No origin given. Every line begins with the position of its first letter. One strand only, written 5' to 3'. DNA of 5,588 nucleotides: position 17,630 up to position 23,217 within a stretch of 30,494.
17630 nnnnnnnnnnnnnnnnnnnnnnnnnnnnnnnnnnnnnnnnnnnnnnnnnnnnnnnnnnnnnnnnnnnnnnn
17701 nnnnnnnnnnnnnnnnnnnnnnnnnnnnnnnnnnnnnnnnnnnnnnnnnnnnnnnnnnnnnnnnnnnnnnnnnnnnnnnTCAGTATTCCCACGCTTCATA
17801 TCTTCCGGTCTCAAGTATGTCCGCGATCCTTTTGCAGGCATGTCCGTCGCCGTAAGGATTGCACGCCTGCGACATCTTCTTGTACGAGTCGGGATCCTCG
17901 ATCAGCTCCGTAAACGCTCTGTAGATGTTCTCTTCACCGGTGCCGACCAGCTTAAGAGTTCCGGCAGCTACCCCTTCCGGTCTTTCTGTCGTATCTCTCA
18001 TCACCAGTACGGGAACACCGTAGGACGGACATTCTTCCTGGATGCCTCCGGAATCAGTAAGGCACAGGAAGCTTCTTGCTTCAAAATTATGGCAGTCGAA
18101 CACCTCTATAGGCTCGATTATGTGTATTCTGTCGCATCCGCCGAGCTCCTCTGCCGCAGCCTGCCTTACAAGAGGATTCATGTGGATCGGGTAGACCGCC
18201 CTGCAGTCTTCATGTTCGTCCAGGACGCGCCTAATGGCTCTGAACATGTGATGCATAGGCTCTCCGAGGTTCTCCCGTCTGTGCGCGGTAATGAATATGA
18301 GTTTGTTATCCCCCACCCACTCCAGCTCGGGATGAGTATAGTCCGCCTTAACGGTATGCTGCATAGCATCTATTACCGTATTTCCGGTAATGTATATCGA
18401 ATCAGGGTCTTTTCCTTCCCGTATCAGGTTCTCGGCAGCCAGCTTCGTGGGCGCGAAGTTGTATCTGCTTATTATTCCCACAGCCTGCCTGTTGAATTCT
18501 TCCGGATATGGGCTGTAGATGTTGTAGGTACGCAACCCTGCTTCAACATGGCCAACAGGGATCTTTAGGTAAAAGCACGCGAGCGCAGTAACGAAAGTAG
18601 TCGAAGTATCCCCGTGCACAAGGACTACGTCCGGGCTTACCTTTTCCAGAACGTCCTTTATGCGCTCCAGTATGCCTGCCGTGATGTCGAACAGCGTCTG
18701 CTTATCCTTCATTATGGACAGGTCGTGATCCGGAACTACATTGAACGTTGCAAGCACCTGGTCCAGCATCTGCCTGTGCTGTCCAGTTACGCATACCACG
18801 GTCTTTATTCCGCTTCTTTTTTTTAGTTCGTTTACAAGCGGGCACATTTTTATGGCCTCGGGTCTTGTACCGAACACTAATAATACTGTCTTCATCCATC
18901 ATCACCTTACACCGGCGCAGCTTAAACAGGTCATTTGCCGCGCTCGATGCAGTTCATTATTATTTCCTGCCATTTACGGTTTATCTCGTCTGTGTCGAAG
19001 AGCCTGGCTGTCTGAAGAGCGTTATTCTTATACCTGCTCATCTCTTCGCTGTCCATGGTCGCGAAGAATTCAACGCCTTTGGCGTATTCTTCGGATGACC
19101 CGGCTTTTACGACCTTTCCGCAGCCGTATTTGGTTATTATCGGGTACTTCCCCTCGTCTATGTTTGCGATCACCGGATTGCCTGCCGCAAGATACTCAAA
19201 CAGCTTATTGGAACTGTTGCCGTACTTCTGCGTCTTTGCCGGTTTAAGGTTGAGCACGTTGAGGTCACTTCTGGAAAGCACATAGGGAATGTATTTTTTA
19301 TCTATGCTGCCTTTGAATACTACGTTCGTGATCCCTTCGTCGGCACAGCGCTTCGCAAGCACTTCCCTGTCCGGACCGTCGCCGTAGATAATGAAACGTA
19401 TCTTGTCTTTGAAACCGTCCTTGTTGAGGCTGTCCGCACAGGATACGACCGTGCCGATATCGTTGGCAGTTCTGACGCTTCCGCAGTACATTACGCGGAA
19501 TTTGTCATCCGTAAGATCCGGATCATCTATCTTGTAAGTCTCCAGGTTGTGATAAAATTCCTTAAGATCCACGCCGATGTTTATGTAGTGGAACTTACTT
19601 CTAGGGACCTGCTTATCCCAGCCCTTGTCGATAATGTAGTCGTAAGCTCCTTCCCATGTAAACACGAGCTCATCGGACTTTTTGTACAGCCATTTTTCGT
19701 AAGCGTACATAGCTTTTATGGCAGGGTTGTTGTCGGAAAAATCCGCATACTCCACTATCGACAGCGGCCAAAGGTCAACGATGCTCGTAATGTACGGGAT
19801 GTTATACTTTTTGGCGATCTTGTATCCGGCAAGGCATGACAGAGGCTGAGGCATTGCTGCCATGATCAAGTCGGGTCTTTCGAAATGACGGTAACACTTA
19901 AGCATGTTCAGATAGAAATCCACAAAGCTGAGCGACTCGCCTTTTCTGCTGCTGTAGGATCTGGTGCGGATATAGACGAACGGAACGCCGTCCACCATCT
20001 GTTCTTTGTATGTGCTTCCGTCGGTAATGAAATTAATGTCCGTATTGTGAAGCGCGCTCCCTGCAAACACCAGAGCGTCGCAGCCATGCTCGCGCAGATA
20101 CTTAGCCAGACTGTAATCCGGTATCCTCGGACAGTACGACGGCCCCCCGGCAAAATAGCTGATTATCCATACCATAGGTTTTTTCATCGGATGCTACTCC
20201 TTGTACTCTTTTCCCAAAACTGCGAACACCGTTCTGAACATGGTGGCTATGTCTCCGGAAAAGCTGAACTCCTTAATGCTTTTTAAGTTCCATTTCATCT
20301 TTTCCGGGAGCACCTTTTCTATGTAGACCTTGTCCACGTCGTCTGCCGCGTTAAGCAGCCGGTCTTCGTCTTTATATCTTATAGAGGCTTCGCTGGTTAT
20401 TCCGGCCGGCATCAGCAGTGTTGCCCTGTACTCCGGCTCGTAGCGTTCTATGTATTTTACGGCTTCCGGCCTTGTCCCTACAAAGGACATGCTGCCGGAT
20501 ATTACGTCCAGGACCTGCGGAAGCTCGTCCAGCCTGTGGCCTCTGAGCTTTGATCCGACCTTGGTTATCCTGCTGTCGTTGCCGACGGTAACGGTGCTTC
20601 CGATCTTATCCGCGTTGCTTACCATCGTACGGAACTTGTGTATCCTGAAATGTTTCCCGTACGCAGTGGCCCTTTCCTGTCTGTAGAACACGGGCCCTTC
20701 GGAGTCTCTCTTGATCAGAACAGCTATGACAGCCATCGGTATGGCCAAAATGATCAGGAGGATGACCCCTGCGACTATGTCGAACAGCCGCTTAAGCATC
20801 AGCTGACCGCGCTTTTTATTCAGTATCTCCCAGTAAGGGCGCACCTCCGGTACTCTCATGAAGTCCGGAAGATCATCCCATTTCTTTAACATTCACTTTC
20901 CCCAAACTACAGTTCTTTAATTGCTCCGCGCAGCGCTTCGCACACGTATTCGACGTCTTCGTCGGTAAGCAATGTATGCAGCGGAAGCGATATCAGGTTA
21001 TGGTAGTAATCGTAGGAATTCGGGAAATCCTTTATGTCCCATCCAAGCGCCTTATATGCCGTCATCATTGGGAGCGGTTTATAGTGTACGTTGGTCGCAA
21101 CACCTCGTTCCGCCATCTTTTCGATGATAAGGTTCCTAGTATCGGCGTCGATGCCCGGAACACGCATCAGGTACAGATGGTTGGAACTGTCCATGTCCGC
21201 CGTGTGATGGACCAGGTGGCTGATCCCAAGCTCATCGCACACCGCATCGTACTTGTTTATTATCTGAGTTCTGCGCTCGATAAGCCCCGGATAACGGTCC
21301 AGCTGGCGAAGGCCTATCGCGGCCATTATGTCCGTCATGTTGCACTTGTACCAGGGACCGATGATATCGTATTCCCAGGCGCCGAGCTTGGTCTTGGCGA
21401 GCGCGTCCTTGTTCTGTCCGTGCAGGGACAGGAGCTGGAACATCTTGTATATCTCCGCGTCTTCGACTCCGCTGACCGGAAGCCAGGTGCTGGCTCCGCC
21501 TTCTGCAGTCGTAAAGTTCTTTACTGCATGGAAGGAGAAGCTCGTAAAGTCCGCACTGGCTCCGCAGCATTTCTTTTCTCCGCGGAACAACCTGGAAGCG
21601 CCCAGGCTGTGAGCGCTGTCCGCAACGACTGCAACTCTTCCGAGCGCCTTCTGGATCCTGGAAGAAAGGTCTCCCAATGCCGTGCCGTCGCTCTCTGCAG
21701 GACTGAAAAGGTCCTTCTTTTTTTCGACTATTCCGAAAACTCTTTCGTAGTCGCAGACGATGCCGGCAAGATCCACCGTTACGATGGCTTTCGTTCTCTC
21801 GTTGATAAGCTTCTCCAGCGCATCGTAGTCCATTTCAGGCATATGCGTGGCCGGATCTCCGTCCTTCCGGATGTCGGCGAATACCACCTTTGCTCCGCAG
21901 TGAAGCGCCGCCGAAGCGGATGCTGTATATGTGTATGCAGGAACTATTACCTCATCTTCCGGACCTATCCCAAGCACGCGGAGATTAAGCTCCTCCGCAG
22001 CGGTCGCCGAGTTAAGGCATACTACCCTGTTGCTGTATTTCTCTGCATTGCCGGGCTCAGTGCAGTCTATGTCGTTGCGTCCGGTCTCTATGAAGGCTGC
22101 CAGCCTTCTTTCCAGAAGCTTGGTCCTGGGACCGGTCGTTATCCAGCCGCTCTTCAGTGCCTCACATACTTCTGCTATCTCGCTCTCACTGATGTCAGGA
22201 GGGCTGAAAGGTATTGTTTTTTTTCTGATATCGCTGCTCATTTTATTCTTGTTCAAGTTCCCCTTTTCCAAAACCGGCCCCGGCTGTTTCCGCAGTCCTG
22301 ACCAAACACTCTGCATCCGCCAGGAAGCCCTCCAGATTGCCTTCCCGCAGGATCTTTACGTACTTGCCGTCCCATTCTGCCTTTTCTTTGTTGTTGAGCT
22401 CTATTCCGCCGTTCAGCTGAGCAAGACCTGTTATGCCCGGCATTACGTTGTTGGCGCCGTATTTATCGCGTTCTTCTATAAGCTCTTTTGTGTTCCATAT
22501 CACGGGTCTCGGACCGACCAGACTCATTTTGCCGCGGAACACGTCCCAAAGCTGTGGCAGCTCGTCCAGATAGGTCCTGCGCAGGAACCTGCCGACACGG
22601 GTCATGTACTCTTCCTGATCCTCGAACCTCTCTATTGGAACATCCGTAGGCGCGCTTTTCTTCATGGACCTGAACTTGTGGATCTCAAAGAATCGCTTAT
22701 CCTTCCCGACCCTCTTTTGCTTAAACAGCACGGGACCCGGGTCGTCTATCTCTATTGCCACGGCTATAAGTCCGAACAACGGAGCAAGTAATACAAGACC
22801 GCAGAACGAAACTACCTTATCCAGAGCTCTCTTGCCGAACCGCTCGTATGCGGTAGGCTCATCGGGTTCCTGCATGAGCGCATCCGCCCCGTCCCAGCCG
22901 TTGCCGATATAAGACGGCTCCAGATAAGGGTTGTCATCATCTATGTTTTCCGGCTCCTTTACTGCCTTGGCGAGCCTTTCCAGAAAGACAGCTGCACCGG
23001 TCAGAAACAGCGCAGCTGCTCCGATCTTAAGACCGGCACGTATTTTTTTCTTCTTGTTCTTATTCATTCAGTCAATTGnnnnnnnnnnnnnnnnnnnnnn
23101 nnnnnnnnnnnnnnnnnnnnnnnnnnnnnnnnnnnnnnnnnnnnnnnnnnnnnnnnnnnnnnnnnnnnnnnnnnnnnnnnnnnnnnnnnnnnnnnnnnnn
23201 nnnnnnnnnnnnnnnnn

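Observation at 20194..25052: Predicted zwitterionic (AATGal + phosphate) polysaccharide in a probable clostridial bacterium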

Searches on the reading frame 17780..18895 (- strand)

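Call 3: search_protein_families(library=pfam, proteins=[window:17780-18895:-])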
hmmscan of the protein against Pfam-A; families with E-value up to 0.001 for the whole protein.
window:17780-18895:- (371 aa): 1 family
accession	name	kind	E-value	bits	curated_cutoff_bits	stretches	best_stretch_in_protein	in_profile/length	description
PF02350.25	Epimerase_2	-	1.3e-117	393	30.6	1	23-362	2-347/347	UDP-N-acetylglucosamine 2-epimerase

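Call 5: search_protein_families(library=ncbifam, proteins=[window:17780-18895:-], max_evalue=0.00001)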
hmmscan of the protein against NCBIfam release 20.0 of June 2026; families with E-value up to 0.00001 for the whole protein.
window:17780-18895:- (371 aa): 2 families
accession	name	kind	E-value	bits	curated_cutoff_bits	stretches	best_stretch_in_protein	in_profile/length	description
TIGR00236.1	wecB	equivalog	1.8e-150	501.1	210.15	1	4-362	3-363/366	non-hydrolyzing UDP-N-acetylglucosamine 2-epimerase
TIGR03568.1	NeuC_NnaA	equivalog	1.8e-26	92.9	235.9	1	3-361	2-365/365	UDP-N-acetylglucosamine 2-epimerase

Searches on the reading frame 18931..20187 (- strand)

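Call 3: search_protein_families(library=pfam, proteins=[window:18931-20187:-])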
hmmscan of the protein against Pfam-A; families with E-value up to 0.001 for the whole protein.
window:18931-20187:- (418 aa): 5 families
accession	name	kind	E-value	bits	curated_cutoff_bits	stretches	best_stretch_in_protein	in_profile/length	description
PF00534.26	Glycos_transf_1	-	4.5e-13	49.5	26.4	1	225-390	11-169/172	Glycosyl transferases group 1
PF13692.12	Glyco_trans_1_4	-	6.2e-11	43.2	27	1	231-372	3-136/142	Glycosyl transferases group 1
PF13439.12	Glyco_transf_4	-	3.1e-10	40.8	28.5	1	25-209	9-169/170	Glycosyltransferase Family 4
PF13579.12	Glyco_trans_4_4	-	3.2e-09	37.8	29.7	1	26-198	9-151/158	Glycosyl transferase 4-like domain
PF13524.12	Glyco_trans_1_2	-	6.8e-06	26.5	25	1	261-376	13-112/144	Glycosyl transferase-like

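Call 5: search_protein_families(library=ncbifam, proteins=[window:18931-20187:-], max_evalue=0.00001)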
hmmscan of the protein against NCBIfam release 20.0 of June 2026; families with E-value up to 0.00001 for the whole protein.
window:18931-20187:- (418 aa): 5 families
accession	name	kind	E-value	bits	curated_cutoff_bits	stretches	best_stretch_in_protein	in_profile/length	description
TIGR03088.1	stp2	hypoth_equivalog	1.5e-13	50.6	409.05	1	193-383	156-343/374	TIGR03088 family PEP-CTERM/XrtA system glycosyltransferase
TIGR04063.1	stp3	hypoth_equivalog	6e-13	48.4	442.05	1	60-390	47-371/397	TIGR04063 family PEP-CTERM/XrtA system glycosyltransferase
NF007640.0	PRK10307.1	subfamily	2.7e-11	43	276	1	104-408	106-402/411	WcaI family glycosyltransferase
TIGR03999.1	thiol_BshA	equivalog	9.9e-08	31.3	273.7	1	200-410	170-370/375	N-acetyl-alpha-D-glucosaminyl L-malate synthase BshA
NF049988.1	MGlcDAGSynMgs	equivalog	9.4e-06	25.2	400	0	169-348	153-325/398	alpha-monoglucosyldiacylglycerol synthase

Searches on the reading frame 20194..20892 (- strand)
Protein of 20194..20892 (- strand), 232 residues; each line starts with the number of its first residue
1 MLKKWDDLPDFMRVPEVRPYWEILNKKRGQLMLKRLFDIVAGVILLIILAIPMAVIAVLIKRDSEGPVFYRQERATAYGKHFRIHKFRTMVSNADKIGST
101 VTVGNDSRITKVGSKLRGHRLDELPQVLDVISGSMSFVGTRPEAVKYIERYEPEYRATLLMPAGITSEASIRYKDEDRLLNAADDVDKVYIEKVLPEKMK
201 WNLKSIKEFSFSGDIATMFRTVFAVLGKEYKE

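Call 3: search_protein_families(library=pfam, proteins=[window:20194-20892:-])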
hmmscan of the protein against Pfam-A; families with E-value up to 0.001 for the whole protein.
window:20194-20892:- (232 aa): 1 family
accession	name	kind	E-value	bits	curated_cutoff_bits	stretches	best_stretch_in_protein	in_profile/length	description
PF02397.22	Bac_transf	-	1.5e-52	178.1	27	1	34-226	1-178/179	Bacterial sugar transferase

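Call 5: search_protein_families(library=ncbifam, proteins=[window:20194-20892:-], max_evalue=0.00001)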
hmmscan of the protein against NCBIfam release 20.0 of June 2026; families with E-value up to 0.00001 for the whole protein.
window:20194-20892:- (232 aa): 10 families
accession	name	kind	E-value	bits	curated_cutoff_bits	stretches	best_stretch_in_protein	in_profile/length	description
TIGR03025.1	EPS_sugtrans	subfamily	1.5e-59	202.4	295.55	1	27-228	251-441/445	exopolysaccharide biosynthesis polyprenyl glycosylphosphotransferase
TIGR03023.1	WcaJ_sugtrans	equivalog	2e-46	159.2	410.75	1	30-227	259-448/453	undecaprenyl-phosphate glucose phosphotransferase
TIGR03013.1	EpsB_2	subfamily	7e-41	140.7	393.35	1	26-226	247-437/443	TIGR03013 family XrtA/PEP-CTERM system glycosyltransferase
TIGR03022.1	WbaP_sugtrans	subfamily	3.6e-34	118.8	403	2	27-97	252-322/456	undecaprenyl-phosphate galactose phosphotransferase WbaP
NF007518.0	PRK10124.1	equivalog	1.6e-31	109.6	684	1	31-224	271-456/464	undecaprenyl-phosphate glucose phosphotransferase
NF041877.1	EPS_EpsZ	equivalog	1.6e-30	106.2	800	1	26-167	258-410/459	exopolysaccharide biosynthesis polyisoprenyl-phosphate hexose-1-phosphate transferase EpsZ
NF052601.1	undeca_RfbP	equivalog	4.1e-30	104.8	330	1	26-167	37-193/244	undecaprenyl-phosphate galactose phosphotransferase family protein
NF050817.1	PolSacchBiosHfsE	equivalog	4.2e-26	91.7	750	1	27-146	265-385/467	polysaccharide biosynthesis protein HfsE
NF011751.0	PRK15204.1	equivalog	9.7e-23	80.5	907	1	27-228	273-472/476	undecaprenyl-phosphate galactose phosphotransferase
NF045514.1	glycotran_HepC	equivalog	1.2e-19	70.5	140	1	27-143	110-212/220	heterocyst development glycosyltransferase HepC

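Call 8: search_solved_structures(query=window:20194-20892:-, max_evalue=0.001)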
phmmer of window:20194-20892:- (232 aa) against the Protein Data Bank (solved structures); distinct sequences matched with E-value up to 0.001: 7.
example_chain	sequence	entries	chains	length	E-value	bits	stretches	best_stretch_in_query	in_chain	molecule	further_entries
30us_A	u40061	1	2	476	1.4e-20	77.1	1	30-228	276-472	UDP-Gal::undecaprenolphosphate Gal-1-P transferase WbaP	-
30wc_A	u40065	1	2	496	1.6e-20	77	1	30-228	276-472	Undecaprenyl-phosphate galactose phosphotransferase WbaP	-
9s7s_A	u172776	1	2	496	1.6e-20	77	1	30-228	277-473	UDP-Gal::undecaprenolphosphate Gal-1-P transferase WbaP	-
9s8l_A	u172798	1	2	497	1.6e-20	77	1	30-228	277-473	UDP-Gal::undecaprenolphosphate Gal-1-P transferase WbaP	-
8t53_A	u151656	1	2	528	2.2e-19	73.2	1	27-168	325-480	Undecaprenyl-phosphate galactose phosphotransferase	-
8e37_B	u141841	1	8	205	2.7e-18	69.7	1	32-171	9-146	N,N'-diacetylbacilliosaminyl-1-phosphate transferase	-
8g1n_A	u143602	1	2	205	7.9e-18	68.2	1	32-172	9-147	N,N'-diacetylbacilliosaminyl-1-phosphate transferase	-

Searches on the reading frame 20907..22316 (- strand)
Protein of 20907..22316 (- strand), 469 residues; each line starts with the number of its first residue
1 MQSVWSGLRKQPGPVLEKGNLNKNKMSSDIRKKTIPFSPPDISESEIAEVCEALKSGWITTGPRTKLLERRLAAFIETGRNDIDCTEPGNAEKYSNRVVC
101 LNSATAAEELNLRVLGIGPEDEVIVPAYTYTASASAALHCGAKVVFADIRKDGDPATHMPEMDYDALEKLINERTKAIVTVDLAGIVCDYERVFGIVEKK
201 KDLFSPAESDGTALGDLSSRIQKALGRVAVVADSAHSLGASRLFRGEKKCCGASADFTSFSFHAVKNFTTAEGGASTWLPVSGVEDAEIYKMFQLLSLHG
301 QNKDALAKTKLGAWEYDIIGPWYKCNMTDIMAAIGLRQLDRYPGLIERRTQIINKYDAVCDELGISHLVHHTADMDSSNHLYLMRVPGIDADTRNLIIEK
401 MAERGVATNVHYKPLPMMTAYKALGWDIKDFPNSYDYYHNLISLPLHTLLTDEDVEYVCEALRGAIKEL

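Call 3: search_protein_families(library=pfam, proteins=[window:20907-22316:-])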
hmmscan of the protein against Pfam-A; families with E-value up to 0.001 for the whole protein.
window:20907-22316:- (469 aa): 2 families
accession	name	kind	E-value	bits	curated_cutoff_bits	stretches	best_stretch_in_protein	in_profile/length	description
PF01041.23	DegT_DnrJ_EryC1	-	3.4e-77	260.5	19.8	2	228-463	140-360/360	DegT/DnrJ/EryC1/StrS aminotransferase family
PF00155.27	Aminotran_1_2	-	7.4e-08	32.4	19.7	1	64-180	41-152/361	Aminotransferase class I and II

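Call 5: search_protein_families(library=ncbifam, proteins=[window:20907-22316:-], max_evalue=0.00001)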
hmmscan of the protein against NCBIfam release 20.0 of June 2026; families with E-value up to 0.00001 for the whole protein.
window:20907-22316:- (469 aa): 7 families
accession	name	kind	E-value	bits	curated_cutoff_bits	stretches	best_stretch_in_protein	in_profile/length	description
TIGR03588.1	PseC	equivalog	7.1e-77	258.9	423.5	2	228-463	150-377/380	UDP-4-amino-4,6-dideoxy-N-acetyl-beta-L-altrosamine transaminase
NF008658.2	PRK11658.1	equivalog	4.3e-57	193.5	631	2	227-466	148-377/379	UDP-4-amino-4-deoxy-L-arabinose aminotransferase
NF008687.0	PRK11706.1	equivalog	1.4e-46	159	375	2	227-463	146-371/375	dTDP-4-amino-4,6-dideoxygalactose transaminase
TIGR02379.1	ECA_wecE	subfamily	1.9e-33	115.8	434.85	2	90-229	41-170/376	dTDP-4-amino-4,6-dideoxy-D-glucose transaminase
TIGR04181.1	NHT_00031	hypoth_equivalog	3.6e-33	114.9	420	1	35-445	1-357/359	LegC family aminotransferase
TIGR04427.1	PLP_DesI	equivalog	2.6e-22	79.5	650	2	99-195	71-159/390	dTDP-4-dehydro-6-deoxyglucose aminotransferase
NF011936.0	PRK15407.1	equivalog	4.5e-19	68.5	423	1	27-275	29-232/440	lipopolysaccharide biosynthesis protein RfbH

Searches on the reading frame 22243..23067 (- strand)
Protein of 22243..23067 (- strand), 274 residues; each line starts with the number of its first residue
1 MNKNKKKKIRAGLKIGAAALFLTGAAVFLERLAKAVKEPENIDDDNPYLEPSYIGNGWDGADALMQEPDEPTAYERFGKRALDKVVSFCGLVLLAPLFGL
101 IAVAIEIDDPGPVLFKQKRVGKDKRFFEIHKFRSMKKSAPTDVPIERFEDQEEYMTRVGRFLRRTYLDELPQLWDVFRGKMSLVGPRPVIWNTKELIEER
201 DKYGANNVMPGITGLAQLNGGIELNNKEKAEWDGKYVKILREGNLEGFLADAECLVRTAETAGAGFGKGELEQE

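Call 3: search_protein_families(library=pfam, proteins=[window:22243-23067:-])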
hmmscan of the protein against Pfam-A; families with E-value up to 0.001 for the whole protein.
window:22243-23067:- (274 aa): 1 family
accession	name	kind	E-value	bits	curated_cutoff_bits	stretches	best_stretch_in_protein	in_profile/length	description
PF02397.22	Bac_transf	-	6.5e-51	172.8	27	1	79-259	1-174/179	Bacterial sugar transferase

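Call 5: search_protein_families(library=ncbifam, proteins=[window:22243-23067:-], max_evalue=0.00001)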
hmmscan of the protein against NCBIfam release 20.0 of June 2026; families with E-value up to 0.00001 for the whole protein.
window:22243-23067:- (274 aa): 10 families
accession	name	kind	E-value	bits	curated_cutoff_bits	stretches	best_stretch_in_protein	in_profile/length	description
TIGR03025.1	EPS_sugtrans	subfamily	5.1e-58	197.4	295.55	1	71-238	250-420/445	exopolysaccharide biosynthesis polyprenyl glycosylphosphotransferase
TIGR03023.1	WcaJ_sugtrans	equivalog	3.6e-52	178.2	410.75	1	74-220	258-405/453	undecaprenyl-phosphate glucose phosphotransferase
TIGR03022.1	WbaP_sugtrans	subfamily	1.3e-43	149.9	403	1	75-238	255-431/456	undecaprenyl-phosphate galactose phosphotransferase WbaP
TIGR03013.1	EpsB_2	subfamily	2e-40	139.2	393.35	1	75-238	251-418/443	TIGR03013 family XrtA/PEP-CTERM system glycosyltransferase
NF052601.1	undeca_RfbP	equivalog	4.6e-35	121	330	1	74-239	40-218/244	undecaprenyl-phosphate galactose phosphotransferase family protein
NF050817.1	PolSacchBiosHfsE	equivalog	4.3e-34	118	750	1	77-220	270-418/467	polysaccharide biosynthesis protein HfsE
NF007518.0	PRK10124.1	equivalog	1.5e-32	112.9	684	1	76-221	271-417/464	undecaprenyl-phosphate glucose phosphotransferase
NF041877.1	EPS_EpsZ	equivalog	1.4e-26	93.2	800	1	79-236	266-432/459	exopolysaccharide biosynthesis polyisoprenyl-phosphate hexose-1-phosphate transferase EpsZ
NF011751.0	PRK15204.1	equivalog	4.3e-24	85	907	1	75-239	276-452/476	undecaprenyl-phosphate galactose phosphotransferase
NF045514.1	glycotran_HepC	equivalog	4.7e-23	81.6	140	1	72-190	110-213/220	heterocyst development glycosyltransferase HepC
